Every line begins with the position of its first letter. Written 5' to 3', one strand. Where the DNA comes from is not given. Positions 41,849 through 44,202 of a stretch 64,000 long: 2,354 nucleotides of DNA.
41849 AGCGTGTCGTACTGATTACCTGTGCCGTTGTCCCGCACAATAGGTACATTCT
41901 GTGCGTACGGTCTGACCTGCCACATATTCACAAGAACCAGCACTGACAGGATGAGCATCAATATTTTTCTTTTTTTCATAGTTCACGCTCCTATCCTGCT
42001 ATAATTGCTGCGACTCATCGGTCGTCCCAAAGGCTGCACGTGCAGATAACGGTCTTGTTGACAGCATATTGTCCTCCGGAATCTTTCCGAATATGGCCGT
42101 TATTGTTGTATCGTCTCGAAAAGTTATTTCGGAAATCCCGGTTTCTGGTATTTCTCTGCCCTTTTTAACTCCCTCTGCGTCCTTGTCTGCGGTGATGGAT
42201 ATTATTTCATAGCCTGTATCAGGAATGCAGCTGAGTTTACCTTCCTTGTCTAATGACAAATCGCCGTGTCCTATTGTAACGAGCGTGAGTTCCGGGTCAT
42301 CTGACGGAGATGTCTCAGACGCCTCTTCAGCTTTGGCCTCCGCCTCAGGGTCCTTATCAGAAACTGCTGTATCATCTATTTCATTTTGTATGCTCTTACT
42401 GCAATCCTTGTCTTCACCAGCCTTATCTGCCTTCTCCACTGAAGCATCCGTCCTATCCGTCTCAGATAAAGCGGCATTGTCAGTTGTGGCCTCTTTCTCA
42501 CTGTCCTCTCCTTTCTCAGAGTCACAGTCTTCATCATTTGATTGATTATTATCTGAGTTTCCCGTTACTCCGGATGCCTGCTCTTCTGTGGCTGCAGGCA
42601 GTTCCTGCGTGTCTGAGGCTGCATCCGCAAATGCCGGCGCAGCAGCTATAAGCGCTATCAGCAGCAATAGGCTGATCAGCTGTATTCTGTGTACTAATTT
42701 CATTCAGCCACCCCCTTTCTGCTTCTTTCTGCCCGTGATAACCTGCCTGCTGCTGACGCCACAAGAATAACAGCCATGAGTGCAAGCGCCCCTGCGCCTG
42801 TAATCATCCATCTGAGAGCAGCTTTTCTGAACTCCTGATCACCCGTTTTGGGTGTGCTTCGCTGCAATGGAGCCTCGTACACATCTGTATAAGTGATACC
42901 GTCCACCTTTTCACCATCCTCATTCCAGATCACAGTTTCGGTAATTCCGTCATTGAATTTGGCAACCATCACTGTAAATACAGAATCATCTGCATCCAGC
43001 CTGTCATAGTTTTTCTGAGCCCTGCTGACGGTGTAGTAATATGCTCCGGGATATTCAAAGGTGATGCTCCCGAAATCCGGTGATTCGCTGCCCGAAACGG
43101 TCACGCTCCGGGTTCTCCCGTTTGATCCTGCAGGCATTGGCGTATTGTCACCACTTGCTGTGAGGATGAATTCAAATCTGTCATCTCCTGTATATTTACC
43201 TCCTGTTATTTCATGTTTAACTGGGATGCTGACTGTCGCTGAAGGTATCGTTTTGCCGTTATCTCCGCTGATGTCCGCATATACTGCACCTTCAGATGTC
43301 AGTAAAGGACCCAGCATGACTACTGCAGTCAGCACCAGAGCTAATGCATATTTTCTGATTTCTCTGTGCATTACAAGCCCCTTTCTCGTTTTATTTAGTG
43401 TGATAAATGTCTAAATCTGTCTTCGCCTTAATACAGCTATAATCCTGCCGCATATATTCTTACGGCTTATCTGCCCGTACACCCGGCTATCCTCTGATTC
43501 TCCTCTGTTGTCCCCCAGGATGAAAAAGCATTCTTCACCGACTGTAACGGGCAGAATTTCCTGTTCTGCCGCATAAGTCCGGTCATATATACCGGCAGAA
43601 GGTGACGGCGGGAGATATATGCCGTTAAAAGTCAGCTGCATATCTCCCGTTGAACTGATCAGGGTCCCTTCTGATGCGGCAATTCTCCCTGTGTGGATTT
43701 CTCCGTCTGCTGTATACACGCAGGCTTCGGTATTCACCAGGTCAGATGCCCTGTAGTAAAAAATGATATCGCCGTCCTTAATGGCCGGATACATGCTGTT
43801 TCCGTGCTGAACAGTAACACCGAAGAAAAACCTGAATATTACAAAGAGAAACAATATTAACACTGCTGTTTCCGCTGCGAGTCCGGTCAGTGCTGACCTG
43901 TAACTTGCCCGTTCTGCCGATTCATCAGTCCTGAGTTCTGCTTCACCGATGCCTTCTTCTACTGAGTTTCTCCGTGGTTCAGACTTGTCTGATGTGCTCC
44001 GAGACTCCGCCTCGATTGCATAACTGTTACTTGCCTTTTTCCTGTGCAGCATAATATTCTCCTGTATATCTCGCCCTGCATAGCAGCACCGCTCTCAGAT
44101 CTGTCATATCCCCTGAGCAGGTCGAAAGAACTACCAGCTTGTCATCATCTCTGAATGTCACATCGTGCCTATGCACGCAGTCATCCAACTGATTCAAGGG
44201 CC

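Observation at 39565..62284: About 23-kb accessory surface locus: FCT-like sortase-B/SipA pilus operon, two giant adhesins and an orphan regulator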

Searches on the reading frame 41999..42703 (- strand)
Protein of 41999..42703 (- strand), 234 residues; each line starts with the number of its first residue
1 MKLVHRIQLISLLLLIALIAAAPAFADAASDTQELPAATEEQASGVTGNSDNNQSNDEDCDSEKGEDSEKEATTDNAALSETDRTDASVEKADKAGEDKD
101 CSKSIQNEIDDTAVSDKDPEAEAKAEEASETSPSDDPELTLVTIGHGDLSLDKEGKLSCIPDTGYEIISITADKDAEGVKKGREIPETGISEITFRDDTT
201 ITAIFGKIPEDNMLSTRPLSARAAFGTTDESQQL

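Call 4: search_protein_families(library=pfam, proteins=[window:41999-42703:-], max_evalue=0.01)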
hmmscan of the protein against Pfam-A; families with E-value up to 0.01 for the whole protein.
window:41999-42703:- (234 aa): 0 families

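Call 6: search_protein_families(library=ncbifam, proteins=[window:41999-42703:-], max_evalue=0.01)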
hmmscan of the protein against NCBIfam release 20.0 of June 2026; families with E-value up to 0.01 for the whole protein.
window:41999-42703:- (234 aa): 1 family
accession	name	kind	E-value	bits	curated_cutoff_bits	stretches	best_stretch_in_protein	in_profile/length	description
NF047414.1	BRANT_His_rich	hypoth_equivalog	0.0098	16.9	44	0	9-49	4-44/62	His-rich protein BRANT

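Call 46: search_protein_families(library=pfam, proteins=[window:41999-42703:-], max_evalue=10)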
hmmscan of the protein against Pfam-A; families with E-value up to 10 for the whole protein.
window:41999-42703:- (234 aa): 6 families
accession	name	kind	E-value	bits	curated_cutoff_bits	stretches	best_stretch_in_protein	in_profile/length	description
PF01080.22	Presenilin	-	0.047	12.9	34.3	1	38-148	231-338/408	Presenilin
PF16797.11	Fungal_KA1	-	0.15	12.2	27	1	188-231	42-83/118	Fungal kinase associated-1 domain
PF05887.16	Trypan_PARP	-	0.4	11.1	100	1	8-86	7-85/134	Procyclic acidic repetitive protein (PARP)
PF22251.1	PFF1_TM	-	0.96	9.3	32.3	1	7-113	107-212/300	Vacuolar membrane protease, transmembrane domain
PF15806.11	TRAPP14_N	-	3.9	7.1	27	1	22-108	50-130/373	TRAPP14 N-terminal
PF05177.18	RCSD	-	9.8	7.6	27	0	70-133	19-79/97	RCSD region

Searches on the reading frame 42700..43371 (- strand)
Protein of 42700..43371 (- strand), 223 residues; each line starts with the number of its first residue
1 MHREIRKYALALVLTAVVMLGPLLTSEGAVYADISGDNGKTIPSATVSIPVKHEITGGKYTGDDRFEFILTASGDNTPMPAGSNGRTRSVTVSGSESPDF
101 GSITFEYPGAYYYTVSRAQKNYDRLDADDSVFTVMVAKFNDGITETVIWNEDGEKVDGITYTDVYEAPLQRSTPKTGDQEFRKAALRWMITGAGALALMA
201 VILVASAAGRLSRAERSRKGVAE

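Call 4: search_protein_families(library=pfam, proteins=[window:42700-43371:-], max_evalue=0.01)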
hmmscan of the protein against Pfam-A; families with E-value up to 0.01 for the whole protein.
window:42700-43371:- (223 aa): 1 family
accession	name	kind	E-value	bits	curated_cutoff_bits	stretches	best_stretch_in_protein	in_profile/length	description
PF12892.13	FctA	-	2.4e-08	35.2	22.1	1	53-166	5-120/120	Spy0128-like isopeptide containing domain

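Call 6: search_protein_families(library=ncbifam, proteins=[window:42700-43371:-], max_evalue=0.01)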
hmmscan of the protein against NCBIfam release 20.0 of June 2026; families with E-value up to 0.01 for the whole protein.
window:42700-43371:- (223 aa): 2 families
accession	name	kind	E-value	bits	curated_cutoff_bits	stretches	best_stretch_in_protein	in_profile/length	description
TIGR01965.1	VCBS_repeat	domain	0.00022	21.4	15.5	1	90-148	17-74/99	VCBS domain-containing protein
TIGR03786.1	strep_pil_rpt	domain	0.00084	19.6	31.85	1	100-165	1-69/70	streptococcal pilin isopeptide linkage domain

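Call 53: search_solved_structures(query=A3, max_evalue=1, show_alignments=2)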
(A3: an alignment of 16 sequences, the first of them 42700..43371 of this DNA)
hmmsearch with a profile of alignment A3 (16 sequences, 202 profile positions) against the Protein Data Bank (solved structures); distinct sequences matched with E-value up to 1: 12.
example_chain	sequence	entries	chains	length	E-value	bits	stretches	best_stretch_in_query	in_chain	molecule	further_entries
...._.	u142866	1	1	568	1.1e-13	54.2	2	79-173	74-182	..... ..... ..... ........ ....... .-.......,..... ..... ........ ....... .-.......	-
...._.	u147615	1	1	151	2.7e-08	36.6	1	77-157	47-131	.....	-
3klq_A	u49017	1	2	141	3.5e-08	36.2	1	77-156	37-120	Putative pilus anchoring protein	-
5ttd_A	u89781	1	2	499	1.3e-07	34.3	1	78-156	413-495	Maltose-binding periplasmic protein,Pilin isopeptide linkage domain protein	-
6n0a_A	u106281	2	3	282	3.1e-06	29.9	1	79-174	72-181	Major pilin backbone protein T-antigen | T18.1 Major pilin backbone protein T-antigen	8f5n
3b2m_A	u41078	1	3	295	4e-06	29.5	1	85-134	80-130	Putative uncharacterized protein SPy0128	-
3gle_A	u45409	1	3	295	4.5e-06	29.4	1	85-134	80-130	Pilin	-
3gld_A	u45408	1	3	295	6.5e-06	28.8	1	85-134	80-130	Pilin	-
6bbt_A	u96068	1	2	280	0.00015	24.4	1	85-180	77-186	Major pilin backbone protein T-antigen, T13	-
6bbw_A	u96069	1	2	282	0.0072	18.9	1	86-149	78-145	Major pilin backbone protein T-antigen, T3.2.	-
8qag_A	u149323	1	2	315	0.12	14.9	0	156-197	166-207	sc-CC-6-95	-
7csg_A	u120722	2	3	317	0.7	12.4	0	21-86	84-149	Pinoresinol reductase 2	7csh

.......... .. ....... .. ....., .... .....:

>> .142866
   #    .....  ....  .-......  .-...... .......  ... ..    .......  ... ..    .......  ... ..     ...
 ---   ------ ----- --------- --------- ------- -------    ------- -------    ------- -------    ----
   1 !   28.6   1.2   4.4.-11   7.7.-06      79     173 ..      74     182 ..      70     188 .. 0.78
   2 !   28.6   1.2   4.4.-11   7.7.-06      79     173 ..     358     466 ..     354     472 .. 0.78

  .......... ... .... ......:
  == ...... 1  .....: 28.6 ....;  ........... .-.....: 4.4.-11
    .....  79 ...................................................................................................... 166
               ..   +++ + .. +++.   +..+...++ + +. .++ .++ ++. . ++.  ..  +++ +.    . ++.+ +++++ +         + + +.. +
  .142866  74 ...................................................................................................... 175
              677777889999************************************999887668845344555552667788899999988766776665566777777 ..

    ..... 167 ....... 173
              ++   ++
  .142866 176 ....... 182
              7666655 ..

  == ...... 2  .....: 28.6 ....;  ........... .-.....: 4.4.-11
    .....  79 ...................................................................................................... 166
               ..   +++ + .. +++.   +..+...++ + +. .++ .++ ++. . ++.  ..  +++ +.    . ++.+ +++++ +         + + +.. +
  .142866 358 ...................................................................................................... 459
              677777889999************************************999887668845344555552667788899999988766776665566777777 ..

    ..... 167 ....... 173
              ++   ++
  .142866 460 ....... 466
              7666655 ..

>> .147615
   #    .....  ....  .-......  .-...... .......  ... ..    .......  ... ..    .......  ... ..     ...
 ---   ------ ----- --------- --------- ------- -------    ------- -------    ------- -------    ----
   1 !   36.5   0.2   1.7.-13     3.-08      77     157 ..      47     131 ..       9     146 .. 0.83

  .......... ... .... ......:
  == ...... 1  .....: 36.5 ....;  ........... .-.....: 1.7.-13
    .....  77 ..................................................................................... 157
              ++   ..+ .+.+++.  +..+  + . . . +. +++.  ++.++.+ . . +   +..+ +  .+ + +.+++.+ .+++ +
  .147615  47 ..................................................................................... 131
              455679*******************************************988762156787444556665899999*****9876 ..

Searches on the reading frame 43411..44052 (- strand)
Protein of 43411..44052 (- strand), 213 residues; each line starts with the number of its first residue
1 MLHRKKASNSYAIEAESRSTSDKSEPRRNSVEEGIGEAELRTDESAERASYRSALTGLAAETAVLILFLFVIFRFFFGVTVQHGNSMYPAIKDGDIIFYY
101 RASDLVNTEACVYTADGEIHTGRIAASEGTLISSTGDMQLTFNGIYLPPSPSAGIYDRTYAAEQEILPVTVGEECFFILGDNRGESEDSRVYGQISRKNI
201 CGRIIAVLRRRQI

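Call 4: search_protein_families(library=pfam, proteins=[window:43411-44052:-], max_evalue=0.01)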
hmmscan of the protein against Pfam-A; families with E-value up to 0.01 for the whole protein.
window:43411-44052:- (213 aa): 2 families
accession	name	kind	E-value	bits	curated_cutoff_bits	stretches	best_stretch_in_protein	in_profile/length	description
PF10502.14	Peptidase_S26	-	1.9e-13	51.2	22.9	1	61-206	7-165/168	Signal peptidase, peptidase S26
PF00717.28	Peptidase_S24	-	0.00017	21.7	23.3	1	83-126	41-84/116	Peptidase S24-like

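Call 6: search_protein_families(library=ncbifam, proteins=[window:43411-44052:-], max_evalue=0.01)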
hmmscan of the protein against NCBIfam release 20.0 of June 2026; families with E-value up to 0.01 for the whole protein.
window:43411-44052:- (213 aa): 4 families
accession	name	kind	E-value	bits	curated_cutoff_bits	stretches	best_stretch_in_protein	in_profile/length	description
TIGR02227.1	sigpep_I_bact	equivalog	4.7e-20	72.1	47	1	64-208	7-158/162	signal peptidase I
TIGR02754.1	sod_Ni_protease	equivalog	4.4e-07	30.3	63.25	1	173-204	57-88/90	nickel-type superoxide dismutase maturation protease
NF008114.0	PRK10861.1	equivalog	1.8e-06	27.5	277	1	169-207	262-300/324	signal peptidase I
TIGR02771.1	TraF_Ti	equivalog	0.00042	19.9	100.25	1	169-208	131-169/171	conjugative transfer signal peptidase TraF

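Call 10: search_solved_structures(query=window:43411-44052:-, max_evalue=0.01, show_alignments=3)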
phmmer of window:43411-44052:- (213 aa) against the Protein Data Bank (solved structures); distinct sequences matched with E-value up to 0.01: 3.
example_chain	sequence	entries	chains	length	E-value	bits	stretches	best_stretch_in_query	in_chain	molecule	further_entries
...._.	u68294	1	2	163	6.6e-16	62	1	73-212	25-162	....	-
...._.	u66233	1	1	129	2.1e-13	53.8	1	85-212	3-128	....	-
4me8_A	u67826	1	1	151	0.0017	21.5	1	165-202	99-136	Signal peptidase I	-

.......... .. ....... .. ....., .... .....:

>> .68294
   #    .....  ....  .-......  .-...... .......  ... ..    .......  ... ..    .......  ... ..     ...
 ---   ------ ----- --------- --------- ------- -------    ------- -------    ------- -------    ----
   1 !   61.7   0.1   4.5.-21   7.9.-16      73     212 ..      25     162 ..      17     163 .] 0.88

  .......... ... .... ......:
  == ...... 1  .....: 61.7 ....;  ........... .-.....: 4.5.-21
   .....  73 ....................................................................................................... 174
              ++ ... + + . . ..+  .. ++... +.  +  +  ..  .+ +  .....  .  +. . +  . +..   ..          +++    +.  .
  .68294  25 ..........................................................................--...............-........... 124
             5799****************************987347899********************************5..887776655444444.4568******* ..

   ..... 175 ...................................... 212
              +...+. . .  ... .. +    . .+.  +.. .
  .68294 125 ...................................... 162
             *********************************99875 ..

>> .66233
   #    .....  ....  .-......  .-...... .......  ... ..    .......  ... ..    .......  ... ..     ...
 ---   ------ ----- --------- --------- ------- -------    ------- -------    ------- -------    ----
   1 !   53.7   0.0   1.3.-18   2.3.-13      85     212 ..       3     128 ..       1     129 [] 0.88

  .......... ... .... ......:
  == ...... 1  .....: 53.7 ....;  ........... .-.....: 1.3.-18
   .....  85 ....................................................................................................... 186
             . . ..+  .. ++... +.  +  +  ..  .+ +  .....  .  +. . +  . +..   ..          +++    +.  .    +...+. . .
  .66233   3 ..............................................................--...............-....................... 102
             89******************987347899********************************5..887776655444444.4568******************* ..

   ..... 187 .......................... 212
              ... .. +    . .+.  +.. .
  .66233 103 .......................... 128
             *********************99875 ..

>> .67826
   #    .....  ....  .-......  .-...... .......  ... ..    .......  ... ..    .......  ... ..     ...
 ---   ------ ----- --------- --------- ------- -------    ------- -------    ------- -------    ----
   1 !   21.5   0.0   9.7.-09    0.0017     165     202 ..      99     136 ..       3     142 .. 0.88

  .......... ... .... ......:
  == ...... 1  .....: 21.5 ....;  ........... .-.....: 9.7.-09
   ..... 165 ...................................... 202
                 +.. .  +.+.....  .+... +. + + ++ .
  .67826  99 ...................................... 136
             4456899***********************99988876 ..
